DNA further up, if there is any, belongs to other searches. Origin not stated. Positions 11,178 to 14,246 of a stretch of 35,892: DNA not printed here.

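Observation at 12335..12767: Two dispersed MITE-like repeats are inserted in frame inside a 2.76-kb GH2 coding sequence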

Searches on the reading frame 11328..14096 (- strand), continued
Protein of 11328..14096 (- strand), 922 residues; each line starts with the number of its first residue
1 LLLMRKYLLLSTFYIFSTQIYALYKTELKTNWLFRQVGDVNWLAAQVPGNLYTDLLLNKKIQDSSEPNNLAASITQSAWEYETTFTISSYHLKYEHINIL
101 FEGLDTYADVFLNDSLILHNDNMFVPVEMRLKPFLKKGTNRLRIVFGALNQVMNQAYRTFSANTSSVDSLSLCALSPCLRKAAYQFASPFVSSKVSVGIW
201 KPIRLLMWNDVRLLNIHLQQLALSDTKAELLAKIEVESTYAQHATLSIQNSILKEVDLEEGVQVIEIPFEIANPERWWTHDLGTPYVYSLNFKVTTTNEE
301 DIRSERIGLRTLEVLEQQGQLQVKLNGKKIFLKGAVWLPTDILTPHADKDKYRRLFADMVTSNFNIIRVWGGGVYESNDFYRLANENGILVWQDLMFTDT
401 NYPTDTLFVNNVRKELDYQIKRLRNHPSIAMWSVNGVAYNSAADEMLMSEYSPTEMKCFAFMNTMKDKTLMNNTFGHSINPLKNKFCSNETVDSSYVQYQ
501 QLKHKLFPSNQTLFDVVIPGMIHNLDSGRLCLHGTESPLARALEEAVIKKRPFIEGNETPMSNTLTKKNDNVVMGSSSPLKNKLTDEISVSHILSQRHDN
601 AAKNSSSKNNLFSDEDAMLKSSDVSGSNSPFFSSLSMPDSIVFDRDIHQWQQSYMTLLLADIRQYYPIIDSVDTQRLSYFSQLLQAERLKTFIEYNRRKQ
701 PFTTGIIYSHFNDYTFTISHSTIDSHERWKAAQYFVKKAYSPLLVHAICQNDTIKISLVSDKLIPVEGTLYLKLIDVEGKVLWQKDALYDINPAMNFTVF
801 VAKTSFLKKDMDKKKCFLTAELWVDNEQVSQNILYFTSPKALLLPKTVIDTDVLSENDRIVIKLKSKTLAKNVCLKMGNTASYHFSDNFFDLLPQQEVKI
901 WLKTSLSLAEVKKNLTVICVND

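Call 13: find_homologous_proteins(query=window:11328-14087:-, max_evalue=1e-20)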
Query window:11328-14087:- (919 aa): 6597 proteins with E <= 1e-20 among 8000 candidates; the best 120 are listed.
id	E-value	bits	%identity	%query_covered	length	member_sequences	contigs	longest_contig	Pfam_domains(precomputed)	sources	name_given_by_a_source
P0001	2.6e-140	488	41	47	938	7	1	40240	PF02837.25,PF17786.8,PF17753.8,PF00703.28,PF22666.3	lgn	-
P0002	3.9e-135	470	40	46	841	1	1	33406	PF17786.8,PF17753.8,PF00703.28,PF22666.3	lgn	-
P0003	1.0e-134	469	36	49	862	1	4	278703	PF02837.25,PF17786.8,PF17753.8,PF00703.28,PF22666.3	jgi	jgi:beta-mannosidase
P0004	2.4e-134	468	39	45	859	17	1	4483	PF02837.25,PF17786.8,PF17753.8,PF00703.28,PF22666.3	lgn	-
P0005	3.4e-134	467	40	45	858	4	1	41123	PF17786.8,PF17753.8,PF02836.24,PF00703.28,PF22666.3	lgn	-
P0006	1.2e-133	466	40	45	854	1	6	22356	PF02837.25,PF17786.8,PF17753.8,PF00703.28,PF22666.3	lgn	-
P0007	2.4e-133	465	38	45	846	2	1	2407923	PF02837.25,PF17786.8,PF17753.8,PF00703.28,PF22666.3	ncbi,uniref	ncbi:glycoside hydrolase family 2 protein [Chitinophaga sp. YIM B06452]|uniref:beta-mannosidase n=1 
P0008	3.3e-133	464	39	45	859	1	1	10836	PF17786.8,PF17753.8,PF00703.28,PF22666.3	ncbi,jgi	-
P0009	1.3e-132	462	38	47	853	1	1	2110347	PF02837.25,PF17786.8,PF17753.8,PF00703.28,PF22666.3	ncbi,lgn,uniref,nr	ncbi:beta-mannosidase [Chitinophaga sp. CF118]|uniref:beta-mannosidase n=1 Tax=Chitinophaga sp. CF11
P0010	3.3e-132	461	38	47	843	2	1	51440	PF02837.25,PF17786.8,PF17753.8,PF00703.28,PF22666.3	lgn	-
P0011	4.6e-132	460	39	47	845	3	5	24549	PF17786.8,PF17753.8,PF00703.28,PF22666.3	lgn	-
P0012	5.3e-132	460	29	97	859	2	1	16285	PF17786.8,PF17753.8,PF00703.28,PF22666.3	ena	-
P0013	6.9e-132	460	40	45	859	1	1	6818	PF17786.8,PF17753.8,PF00703.28,PF22666.3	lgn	-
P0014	7.1e-132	460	37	47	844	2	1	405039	PF17786.8,PF17753.8,PF00703.28,PF22666.3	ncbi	-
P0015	1.3e-131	459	35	53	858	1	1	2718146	PF17786.8,PF17753.8,PF00703.28,PF22666.3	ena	-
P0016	1.5e-131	459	41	45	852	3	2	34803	PF17786.8,PF17753.8,PF00703.28,PF22666.3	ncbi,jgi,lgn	jgi:beta-mannosidase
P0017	2.3e-131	458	37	44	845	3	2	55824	PF17786.8,PF17753.8,PF00703.28,PF22666.3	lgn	-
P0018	3.9e-131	457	39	45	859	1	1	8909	PF02837.25,PF17786.8,PF17753.8,PF02836.24,PF00703.28,PF22666.3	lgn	-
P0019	5.4e-131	457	39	45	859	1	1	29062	PF17786.8,PF17753.8,PF00703.28,PF22666.3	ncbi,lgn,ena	-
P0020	6.3e-131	457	40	45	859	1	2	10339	PF02837.25,PF17786.8,PF17753.8,PF00703.28,PF22666.3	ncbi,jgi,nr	ncbi:MAG: glycoside hydrolase family 2 protein [Salinivirgaceae bacterium]|jgi:beta-mannosidase|nr:g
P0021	1.2e-130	456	39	44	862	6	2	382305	PF02837.25,PF17786.8,PF17753.8,PF00703.28,PF22666.3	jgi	-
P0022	1.3e-130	456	40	45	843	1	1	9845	PF02837.25,PF17786.8,PF17753.8,PF00703.28,PF22666.3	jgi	jgi:beta-mannosidase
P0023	1.4e-130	455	38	47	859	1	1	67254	PF17786.8,PF17753.8,PF00703.28,PF22666.3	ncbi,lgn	-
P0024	1.9e-130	455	39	45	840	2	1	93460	PF17786.8,PF17753.8,PF00703.28,PF22666.3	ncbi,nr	ncbi:MAG: glycoside hydrolase family 2 protein [Candidatus Latescibacteria bacterium]|nr:glycoside h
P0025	3.5e-130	454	39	45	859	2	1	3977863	PF17786.8,PF17753.8,PF00703.28,PF22666.3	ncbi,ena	-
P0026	3.9e-130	454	40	45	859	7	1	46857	PF02837.25,PF17786.8,PF17753.8,PF02836.24,PF00703.28,PF22666.3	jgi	jgi:beta-mannosidase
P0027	4.0e-130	454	39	45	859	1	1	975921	PF17786.8,PF17753.8,PF00703.28,PF22666.3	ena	-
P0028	4.3e-130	454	39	45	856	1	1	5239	PF17786.8,PF17753.8,PF00703.28,PF22666.3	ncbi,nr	ncbi:MAG: beta-mannosidase [Draconibacterium sp.]|nr:MAG: beta-mannosidase [Draconibacterium sp.]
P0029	5.6e-130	453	40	45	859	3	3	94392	PF17786.8,PF17753.8,PF00703.28,PF22666.3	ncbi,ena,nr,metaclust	ncbi:MAG: beta-mannosidase [Bacteroidetes bacterium GWB2_41_8]|nr:MAG: beta-mannosidase [Bacteroidet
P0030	5.8e-130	453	39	45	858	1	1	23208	PF17786.8,PF17753.8,PF02836.24,PF00703.28,PF22666.3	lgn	-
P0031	8.5e-130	453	38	47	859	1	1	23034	PF17786.8,PF17753.8,PF00703.28,PF22666.3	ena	-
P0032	9.7e-130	453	32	57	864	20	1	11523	PF17786.8,PF17753.8,PF00703.28,PF22666.3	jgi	-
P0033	9.8e-130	453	40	45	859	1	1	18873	PF17786.8,PF17753.8,PF00703.28,PF22666.3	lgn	-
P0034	1.0e-129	453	39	45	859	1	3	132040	PF02837.25,PF17786.8,PF17753.8,PF00703.28,PF22666.3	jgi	jgi:beta-mannosidase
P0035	1.2e-129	452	39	45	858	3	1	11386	PF17786.8,PF17753.8,PF02836.24,PF00703.28,PF22666.3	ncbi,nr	ncbi:MAG: glycoside hydrolase family 2 protein [Prolixibacteraceae bacterium]|nr:glycoside hydrolase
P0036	1.5e-129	452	36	51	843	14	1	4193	PF17786.8,PF17753.8,PF02836.24,PF00703.28,PF22666.3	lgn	-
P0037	1.7e-129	452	40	45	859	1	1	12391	PF17786.8,PF17753.8,PF00703.28,PF22666.3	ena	-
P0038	1.8e-129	452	39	45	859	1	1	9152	PF17786.8,PF17753.8,PF00703.28,PF22666.3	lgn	-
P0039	2.0e-129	452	40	45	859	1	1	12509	PF17786.8,PF17753.8,PF00703.28,PF22666.3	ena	-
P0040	2.1e-129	451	38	46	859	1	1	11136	PF17786.8,PF17753.8,PF02836.24,PF00703.28,PF22666.3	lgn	-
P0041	2.9e-129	451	39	45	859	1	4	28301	PF17786.8,PF17753.8,PF00703.28,PF22666.3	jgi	jgi:beta-mannosidase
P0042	3.6e-129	451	40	45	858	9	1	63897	PF17786.8,PF17753.8,PF00703.28,PF22666.3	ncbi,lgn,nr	ncbi:MAG: glycoside hydrolase family 2 protein [Bacteroidota bacterium]|nr:glycoside hydrolase famil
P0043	3.9e-129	451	38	47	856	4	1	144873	PF02837.25,PF17786.8,PF17753.8,PF00703.28,PF22666.3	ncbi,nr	ncbi:beta-mannosidase [Chitinophaga tropicalis]|nr:glycoside hydrolase family 2 protein [Chitinophag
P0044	4.2e-129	451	39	45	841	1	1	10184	PF17786.8,PF17753.8,PF00703.28,PF22666.3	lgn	-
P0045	4.7e-129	450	41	44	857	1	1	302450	PF17786.8,PF17753.8,PF00703.28,PF22666.3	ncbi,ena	-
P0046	5.8e-129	450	39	45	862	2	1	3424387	PF02837.25,PF17786.8,PF17753.8,PF00703.28,PF22666.3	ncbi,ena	-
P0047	6.1e-129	450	39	45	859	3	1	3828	PF02837.25,PF17786.8,PF17753.8,PF00703.28,PF22666.3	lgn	-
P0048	8.8e-129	449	39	45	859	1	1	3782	PF17786.8,PF17753.8,PF00703.28,PF22666.3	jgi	-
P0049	9.6e-129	449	39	47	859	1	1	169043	PF17786.8,PF17753.8,PF00703.28,PF22666.3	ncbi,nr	ncbi:MAG: glycoside hydrolase family 2 protein [Prolixibacteraceae bacterium]|nr:glycoside hydrolase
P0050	1.3e-128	449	37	47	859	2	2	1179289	PF02837.25,PF17786.8,PF17753.8,PF00703.28,PF22666.3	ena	-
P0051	1.3e-128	449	39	45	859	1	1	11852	PF17786.8,PF17753.8,PF00703.28,PF22666.3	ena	-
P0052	1.4e-128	449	39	45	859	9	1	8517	PF17786.8,PF17753.8,PF00703.28,PF22666.3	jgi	jgi:beta-mannosidase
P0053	1.6e-128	449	37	47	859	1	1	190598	PF02837.25,PF17786.8,PF17753.8,PF02836.24,PF00703.28,PF22666.3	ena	-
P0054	1.7e-128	449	39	45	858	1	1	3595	PF17786.8,PF17753.8,PF02836.24,PF00703.28,PF22666.3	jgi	jgi:beta-mannosidase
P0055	1.7e-128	449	37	47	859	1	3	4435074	PF02837.25,PF17786.8,PF17753.8,PF02836.24,PF00703.28,PF22666.3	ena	-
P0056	1.9e-128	448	37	48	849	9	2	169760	PF17786.8,PF17753.8,PF02836.24,PF00703.28,PF22666.3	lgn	-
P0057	2.0e-128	448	40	45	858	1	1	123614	PF17786.8,PF17753.8,PF00703.28,PF22666.3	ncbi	-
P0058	2.3e-128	448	40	45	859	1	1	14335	PF17786.8,PF17753.8,PF00703.28,PF22666.3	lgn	-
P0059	2.4e-128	448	35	55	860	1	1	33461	PF17786.8,PF17753.8,PF00703.28,PF22666.3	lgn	-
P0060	2.8e-128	448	39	45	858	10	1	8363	PF17786.8,PF17753.8,PF00703.28,PF22666.3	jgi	jgi:beta-mannosidase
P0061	2.9e-128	448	39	45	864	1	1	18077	PF17786.8,PF17753.8,PF00703.28,PF22666.3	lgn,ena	-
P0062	3.6e-128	447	39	45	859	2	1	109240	PF17786.8,PF17753.8,PF00703.28,PF22666.3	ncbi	-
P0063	3.8e-128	447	38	46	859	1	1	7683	PF17786.8,PF17753.8,PF02836.24,PF00703.28,PF22666.3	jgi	jgi:beta-mannosidase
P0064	4.9e-128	447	40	46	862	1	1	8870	PF02837.25,PF17786.8,PF17753.8,PF00703.28,PF22666.3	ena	-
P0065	5.0e-128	447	39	45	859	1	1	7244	PF02837.25,PF17786.8,PF17753.8,PF02836.24,PF00703.28,PF22666.3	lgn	-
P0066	5.3e-128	447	39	45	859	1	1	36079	PF02837.25,PF17786.8,PF17753.8,PF00703.28,PF22666.3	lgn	-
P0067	7.1e-128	446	38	46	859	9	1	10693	PF17786.8,PF17753.8,PF02836.24,PF00703.28,PF22666.3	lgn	-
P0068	8.2e-128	446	39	45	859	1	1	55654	PF02837.25,PF17786.8,PF17753.8,PF00703.28,PF22666.3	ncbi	-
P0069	1.3e-127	446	39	45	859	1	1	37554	PF17786.8,PF17753.8,PF00703.28,PF22666.3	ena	-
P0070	1.4e-127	446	38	45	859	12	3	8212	PF02837.25,PF17786.8,PF17753.8,PF02836.24,PF00703.28,PF22666.3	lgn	-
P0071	1.4e-127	445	28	97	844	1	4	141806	PF02837.25,PF17786.8,PF17753.8,PF00703.28,PF22666.3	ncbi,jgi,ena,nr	ncbi:MAG TPA: glycoside hydrolase family 2 protein [Bacteroidales bacterium]|nr:glycoside hydrolase 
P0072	1.6e-127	445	41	46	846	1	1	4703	PF17786.8,PF17753.8,PF00703.28,PF22666.3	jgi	-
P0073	1.9e-127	445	38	45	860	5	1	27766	PF17786.8,PF17753.8,PF00703.28,PF22666.3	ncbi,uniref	ncbi:Beta-mannosidase [hydrothermal vent metagenome]|uniref:Beta-mannosidase n=1 Tax=hydrothermal ve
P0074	2.6e-127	445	37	45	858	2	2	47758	PF02837.25,PF17786.8,PF17753.8,PF02836.24,PF00703.28,PF22666.3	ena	-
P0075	4.2e-127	444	40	45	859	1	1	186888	PF02837.25,PF17786.8,PF17753.8,PF00703.28,PF22666.3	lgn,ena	-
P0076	4.2e-127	444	39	45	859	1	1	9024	PF17786.8,PF17753.8,PF00703.28,PF22666.3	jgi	jgi:beta-mannosidase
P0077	5.0e-127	444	40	45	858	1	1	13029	PF17786.8,PF17753.8,PF00703.28,PF22666.3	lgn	-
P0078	5.0e-127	444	38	45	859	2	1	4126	PF02837.25,PF17786.8,PF17753.8,PF00703.28,PF22666.3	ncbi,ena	-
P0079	5.7e-127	443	38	45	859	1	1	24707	PF17786.8,PF17753.8,PF00703.28,PF22666.3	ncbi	-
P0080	5.8e-127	443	38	47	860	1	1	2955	PF17786.8,PF17753.8,PF00703.28,PF22666.3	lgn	-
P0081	7.6e-127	443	37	46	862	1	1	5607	PF02837.25,PF17786.8,PF17753.8,PF00703.28,PF22666.3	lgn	-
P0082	8.2e-127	443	37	46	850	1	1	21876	PF17786.8,PF17753.8,PF00703.28,PF22666.3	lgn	-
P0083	8.3e-127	443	39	45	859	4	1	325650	PF02837.25,PF17786.8,PF17753.8,PF02836.24,PF00703.28,PF22666.3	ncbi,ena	-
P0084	9.5e-127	443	37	47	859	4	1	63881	PF02837.25,PF17786.8,PF17753.8,PF02836.24,PF00703.28,PF22666.3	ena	-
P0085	1.1e-126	443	36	47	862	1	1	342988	PF02837.25,PF17786.8,PF17753.8,PF00703.28,PF22666.3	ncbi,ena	-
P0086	1.5e-126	442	38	45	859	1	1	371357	PF02837.25,PF17786.8,PF17753.8,PF02836.24,PF00703.28,PF22666.3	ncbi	ncbi:beta-mannosidase [Sunxiuqinia elliptica]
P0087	2.3e-126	441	38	45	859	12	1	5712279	PF02837.25,PF17786.8,PF17753.8,PF02836.24,PF00703.28,PF22666.3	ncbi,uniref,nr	ncbi:beta-mannosidase [Aquipluma nitroreducens]|uniref:Beta-mannosidase n=1 Tax=Aquipluma nitroreduc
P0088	2.5e-126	441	38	45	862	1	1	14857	PF02837.25,PF17786.8,PF17753.8,PF00703.28,PF22666.3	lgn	-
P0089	2.5e-126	441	38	45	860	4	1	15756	PF02837.25,PF17786.8,PF17753.8,PF00703.28,PF22666.3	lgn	-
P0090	3.6e-126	441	40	45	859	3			PF17786.8,PF17753.8,PF02836.24,PF00703.28,PF22666.3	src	-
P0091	3.9e-126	441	40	45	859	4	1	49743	PF02837.25,PF17786.8,PF17753.8,PF00703.28,PF22666.3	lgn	-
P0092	4.0e-126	441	39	45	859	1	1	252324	PF17786.8,PF17753.8,PF02836.24,PF00703.28,PF22666.3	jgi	jgi:beta-mannosidase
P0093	4.0e-126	441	38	45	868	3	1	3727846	PF17786.8,PF17753.8,PF00703.28,PF22666.3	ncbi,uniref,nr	ncbi:beta-mannosidase [Pontiella sulfatireligans]|uniref:Beta-mannosidase B n=1 Tax=Pontiella sulfat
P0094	4.1e-126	441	40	45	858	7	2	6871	PF17786.8,PF17753.8,PF00703.28,PF22666.3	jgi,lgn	jgi:beta-mannosidase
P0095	4.4e-126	441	38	45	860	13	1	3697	PF02837.25,PF17786.8,PF17753.8,PF00703.28,PF22666.3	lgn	-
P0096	4.8e-126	440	39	45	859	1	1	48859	PF02837.25,PF17786.8,PF17753.8,PF00703.28,PF22666.3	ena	-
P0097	5.0e-126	440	38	45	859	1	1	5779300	PF02837.25,PF17786.8,PF17753.8,PF02836.24,PF00703.28,PF22666.3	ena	-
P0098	5.5e-126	440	38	47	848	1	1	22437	PF17786.8,PF17753.8,PF00703.28,PF22666.3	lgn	-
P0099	5.6e-126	440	39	47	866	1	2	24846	PF02837.25,PF17786.8,PF17753.8,PF00703.28,PF22666.3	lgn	-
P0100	5.7e-126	440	40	45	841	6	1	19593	PF17786.8,PF17753.8,PF00703.28,PF22666.3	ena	-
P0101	6.0e-126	440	39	45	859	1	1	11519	PF02837.25,PF17786.8,PF17753.8,PF00703.28,PF22666.3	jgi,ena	-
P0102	6.6e-126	440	38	45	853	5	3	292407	PF02837.25,PF17786.8,PF17753.8,PF00703.28,PF22666.3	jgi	jgi:beta-mannosidase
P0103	7.1e-126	440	39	45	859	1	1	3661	PF17786.8,PF17753.8,PF00703.28,PF22666.3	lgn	-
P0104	7.2e-126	440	38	45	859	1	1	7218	PF17786.8,PF17753.8,PF02836.24,PF00703.28,PF22666.3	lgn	-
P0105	1.0e-125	439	37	45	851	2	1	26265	PF02837.25,PF17786.8,PF17753.8,PF00703.28,PF22666.3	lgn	-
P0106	1.2e-125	439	39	45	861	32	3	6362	PF17786.8,PF17753.8,PF00703.28,PF22666.3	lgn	-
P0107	1.3e-125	439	38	45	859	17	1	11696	PF02837.25,PF17786.8,PF17753.8,PF00703.28,PF22666.3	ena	-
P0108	1.4e-125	439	37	45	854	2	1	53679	PF02837.25,PF17786.8,PF17753.8,PF02836.24,PF00703.28,PF22666.3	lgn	-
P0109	1.5e-125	439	38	47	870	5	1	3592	PF17786.8,PF17753.8,PF00703.28,PF22666.3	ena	-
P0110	1.5e-125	439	40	45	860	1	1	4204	PF02837.25,PF17786.8,PF17753.8,PF00703.28,PF22666.3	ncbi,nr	ncbi:MAG TPA: glycoside hydrolase family 2 protein [Draconibacterium sp.]|nr:glycoside hydrolase fam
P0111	1.5e-125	439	36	47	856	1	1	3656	PF02837.25,PF17786.8,PF17753.8,PF00703.28,PF22666.3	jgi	-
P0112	1.6e-125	439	38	45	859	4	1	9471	PF02837.25,PF17786.8,PF17753.8,PF00703.28,PF22666.3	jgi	-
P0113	1.6e-125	439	38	45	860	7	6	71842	PF17786.8,PF17753.8,PF00703.28,PF22666.3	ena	-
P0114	1.6e-125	439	40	45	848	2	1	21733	PF17786.8,PF17753.8,PF00703.28,PF22666.3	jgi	jgi:beta-mannosidase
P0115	1.8e-125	438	36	45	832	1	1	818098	PF17786.8,PF17753.8,PF00703.28,PF22666.3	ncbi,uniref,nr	ncbi:glycoside hydrolase family 2 protein [Mangrovibacterium lignilyticum]|uniref:glycoside hydrolas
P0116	2.1e-125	438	36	47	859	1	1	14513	PF02837.25,PF17786.8,PF17753.8,PF00703.28,PF22666.3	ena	-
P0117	2.3e-125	438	38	47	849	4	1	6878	PF17786.8,PF17753.8,PF00703.28,PF22666.3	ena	-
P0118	2.3e-125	438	39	46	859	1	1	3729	PF17786.8,PF17753.8,PF00703.28,PF22666.3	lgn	-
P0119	2.3e-125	438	35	54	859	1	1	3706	PF02837.25,PF17786.8,PF17753.8,PF00703.28,PF22666.3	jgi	jgi:beta-mannosidase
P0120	2.3e-125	438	38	45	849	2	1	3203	PF02837.25,PF17786.8,PF17753.8,PF00703.28,PF22666.3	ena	-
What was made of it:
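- On Rickettsia palindromic elements: The host is Bacteroidota-like, judged from its GH2 relatives (call 13).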

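Call 65: find_encoding_contigs(protein=window:11328-14087:-, flank=2000, max_places=6)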
Protein window:11328-14087:- (919 aa): no gene with exactly this product is on record in the collection.
